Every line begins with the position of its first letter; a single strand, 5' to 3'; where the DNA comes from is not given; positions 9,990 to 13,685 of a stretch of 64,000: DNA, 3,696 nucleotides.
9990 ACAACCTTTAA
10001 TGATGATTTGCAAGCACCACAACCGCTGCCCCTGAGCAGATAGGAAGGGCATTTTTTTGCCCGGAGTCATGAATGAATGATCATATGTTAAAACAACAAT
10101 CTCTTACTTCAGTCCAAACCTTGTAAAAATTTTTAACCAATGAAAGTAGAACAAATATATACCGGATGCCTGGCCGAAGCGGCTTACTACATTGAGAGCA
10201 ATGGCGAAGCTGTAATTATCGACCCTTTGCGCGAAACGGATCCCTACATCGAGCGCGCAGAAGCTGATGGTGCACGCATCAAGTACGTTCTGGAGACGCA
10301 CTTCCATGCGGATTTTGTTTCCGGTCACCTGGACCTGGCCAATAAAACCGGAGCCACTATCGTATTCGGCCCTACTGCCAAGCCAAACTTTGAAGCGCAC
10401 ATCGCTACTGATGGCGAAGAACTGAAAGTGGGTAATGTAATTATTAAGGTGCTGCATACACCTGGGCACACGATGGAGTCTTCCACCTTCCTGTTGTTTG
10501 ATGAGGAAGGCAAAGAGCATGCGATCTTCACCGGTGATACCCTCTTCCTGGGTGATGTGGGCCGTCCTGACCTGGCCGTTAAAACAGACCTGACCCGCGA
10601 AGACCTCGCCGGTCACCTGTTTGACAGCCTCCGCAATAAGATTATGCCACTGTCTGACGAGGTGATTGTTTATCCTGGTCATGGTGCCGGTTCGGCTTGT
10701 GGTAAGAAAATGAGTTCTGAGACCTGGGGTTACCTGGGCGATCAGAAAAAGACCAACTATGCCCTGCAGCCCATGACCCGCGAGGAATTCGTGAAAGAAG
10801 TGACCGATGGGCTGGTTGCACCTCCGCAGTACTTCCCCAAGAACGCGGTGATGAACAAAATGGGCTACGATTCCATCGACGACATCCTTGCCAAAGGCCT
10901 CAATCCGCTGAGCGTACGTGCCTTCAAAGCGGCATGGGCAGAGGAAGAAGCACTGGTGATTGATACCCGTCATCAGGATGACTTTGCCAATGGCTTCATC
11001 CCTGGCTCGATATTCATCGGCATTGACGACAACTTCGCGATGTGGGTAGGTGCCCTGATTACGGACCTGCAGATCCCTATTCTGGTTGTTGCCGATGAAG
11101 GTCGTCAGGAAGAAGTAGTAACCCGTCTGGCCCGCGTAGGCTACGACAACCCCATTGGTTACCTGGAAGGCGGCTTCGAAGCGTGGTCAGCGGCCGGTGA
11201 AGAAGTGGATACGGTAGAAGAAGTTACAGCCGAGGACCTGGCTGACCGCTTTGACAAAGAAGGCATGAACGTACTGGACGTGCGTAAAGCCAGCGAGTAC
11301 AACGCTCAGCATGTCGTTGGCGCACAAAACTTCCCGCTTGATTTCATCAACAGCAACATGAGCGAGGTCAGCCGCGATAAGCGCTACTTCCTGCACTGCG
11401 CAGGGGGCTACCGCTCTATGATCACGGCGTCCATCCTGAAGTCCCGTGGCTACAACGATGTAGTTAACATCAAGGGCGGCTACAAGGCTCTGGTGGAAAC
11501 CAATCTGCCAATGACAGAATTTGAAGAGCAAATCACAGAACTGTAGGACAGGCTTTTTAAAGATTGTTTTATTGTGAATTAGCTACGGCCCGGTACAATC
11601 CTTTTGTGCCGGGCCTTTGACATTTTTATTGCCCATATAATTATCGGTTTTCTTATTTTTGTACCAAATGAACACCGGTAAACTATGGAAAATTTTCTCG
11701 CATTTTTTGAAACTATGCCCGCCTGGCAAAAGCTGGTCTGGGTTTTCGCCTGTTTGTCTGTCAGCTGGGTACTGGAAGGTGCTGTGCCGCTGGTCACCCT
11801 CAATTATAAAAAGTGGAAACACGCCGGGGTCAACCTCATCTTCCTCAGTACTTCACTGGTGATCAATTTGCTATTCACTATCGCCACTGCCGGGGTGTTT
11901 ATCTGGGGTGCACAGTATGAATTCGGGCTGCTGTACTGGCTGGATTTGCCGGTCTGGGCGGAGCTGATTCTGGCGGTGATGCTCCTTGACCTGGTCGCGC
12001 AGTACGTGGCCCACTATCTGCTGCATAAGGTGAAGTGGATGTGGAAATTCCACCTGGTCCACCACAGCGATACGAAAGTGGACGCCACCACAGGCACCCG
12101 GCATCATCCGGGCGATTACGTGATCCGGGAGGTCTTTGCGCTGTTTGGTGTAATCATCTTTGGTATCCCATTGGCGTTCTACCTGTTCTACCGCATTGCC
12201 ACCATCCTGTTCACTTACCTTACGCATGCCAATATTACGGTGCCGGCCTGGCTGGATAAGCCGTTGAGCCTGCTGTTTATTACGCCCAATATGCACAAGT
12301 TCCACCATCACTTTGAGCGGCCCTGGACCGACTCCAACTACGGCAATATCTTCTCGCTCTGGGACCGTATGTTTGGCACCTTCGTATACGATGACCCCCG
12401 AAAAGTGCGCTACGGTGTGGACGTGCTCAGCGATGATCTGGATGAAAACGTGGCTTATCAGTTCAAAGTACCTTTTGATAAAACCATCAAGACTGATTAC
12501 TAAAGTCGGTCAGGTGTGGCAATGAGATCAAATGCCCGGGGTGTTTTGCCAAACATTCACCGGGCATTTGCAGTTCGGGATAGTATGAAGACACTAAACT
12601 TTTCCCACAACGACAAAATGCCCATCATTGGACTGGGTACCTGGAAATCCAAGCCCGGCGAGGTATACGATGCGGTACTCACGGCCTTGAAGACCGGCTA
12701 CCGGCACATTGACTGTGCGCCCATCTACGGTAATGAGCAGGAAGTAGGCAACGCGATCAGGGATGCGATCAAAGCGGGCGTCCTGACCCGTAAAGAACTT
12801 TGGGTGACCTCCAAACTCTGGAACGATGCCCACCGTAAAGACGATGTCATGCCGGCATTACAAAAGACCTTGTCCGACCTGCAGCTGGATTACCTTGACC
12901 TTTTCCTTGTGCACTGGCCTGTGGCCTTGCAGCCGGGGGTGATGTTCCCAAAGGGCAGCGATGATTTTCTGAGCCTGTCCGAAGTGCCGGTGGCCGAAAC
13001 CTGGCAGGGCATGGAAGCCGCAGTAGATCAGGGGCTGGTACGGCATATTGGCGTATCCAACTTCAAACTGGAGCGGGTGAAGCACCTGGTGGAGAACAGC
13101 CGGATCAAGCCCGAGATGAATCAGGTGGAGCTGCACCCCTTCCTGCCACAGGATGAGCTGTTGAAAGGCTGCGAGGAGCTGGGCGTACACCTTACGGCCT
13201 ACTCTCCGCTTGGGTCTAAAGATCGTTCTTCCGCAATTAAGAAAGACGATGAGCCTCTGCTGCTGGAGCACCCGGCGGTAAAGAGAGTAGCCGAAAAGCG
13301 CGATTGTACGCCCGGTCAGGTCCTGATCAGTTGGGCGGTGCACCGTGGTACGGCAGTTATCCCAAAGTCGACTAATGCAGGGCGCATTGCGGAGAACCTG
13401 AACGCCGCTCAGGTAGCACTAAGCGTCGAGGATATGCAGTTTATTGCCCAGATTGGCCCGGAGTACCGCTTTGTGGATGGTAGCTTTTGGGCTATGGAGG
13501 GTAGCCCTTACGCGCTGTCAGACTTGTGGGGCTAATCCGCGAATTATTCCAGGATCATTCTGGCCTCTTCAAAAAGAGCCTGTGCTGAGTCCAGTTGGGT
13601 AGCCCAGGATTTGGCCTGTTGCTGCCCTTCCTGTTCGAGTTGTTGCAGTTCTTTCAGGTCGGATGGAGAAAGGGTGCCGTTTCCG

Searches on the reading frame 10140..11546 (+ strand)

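Call 79: search_protein_families(library=pfam, proteins=[window:10140-11546:+], max_evalue=0.00001)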
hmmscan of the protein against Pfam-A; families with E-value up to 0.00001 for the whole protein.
window:10140-11546:+ (468 aa): 2 families
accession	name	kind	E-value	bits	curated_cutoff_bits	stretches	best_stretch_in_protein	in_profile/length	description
PF00581.25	Rhodanese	-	2.9e-32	111.6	22.2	2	363-452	1-100/102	Rhodanese-like domain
PF00753.33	Lactamase_B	-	1.5e-15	58.1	22.7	1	10-181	3-196/196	Metallo-beta-lactamase superfamily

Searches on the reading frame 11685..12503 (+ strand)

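Call 79: search_protein_families(library=pfam, proteins=[window:11685-12503:+], max_evalue=0.00001)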
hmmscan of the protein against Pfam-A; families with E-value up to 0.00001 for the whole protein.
window:11685-12503:+ (272 aa): 1 family
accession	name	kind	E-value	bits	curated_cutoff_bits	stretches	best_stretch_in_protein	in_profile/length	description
PF04116.19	FA_hydroxylase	-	7.1e-28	98.1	31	1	96-232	2-132/132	Fatty acid hydroxylase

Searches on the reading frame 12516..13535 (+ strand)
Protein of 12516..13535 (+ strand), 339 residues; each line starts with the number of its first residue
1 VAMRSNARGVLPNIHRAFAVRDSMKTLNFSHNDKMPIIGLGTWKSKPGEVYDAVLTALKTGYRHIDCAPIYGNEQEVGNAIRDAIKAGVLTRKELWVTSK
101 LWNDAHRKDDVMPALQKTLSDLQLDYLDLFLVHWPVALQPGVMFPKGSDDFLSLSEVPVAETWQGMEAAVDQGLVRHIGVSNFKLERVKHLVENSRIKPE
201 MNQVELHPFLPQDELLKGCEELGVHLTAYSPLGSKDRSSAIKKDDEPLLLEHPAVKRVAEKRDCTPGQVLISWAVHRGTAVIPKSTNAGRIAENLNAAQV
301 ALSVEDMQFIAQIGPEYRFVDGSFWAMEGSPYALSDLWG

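Call 79: search_protein_families(library=pfam, proteins=[window:12516-13535:+], max_evalue=0.00001)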
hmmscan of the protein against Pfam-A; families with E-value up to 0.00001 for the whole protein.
window:12516-13535:+ (339 aa): 1 family
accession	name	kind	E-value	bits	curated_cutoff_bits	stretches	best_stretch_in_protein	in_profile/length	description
PF00248.27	Aldo_ket_red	-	8e-56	189.7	24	1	38-313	2-289/291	Aldo/keto reductase family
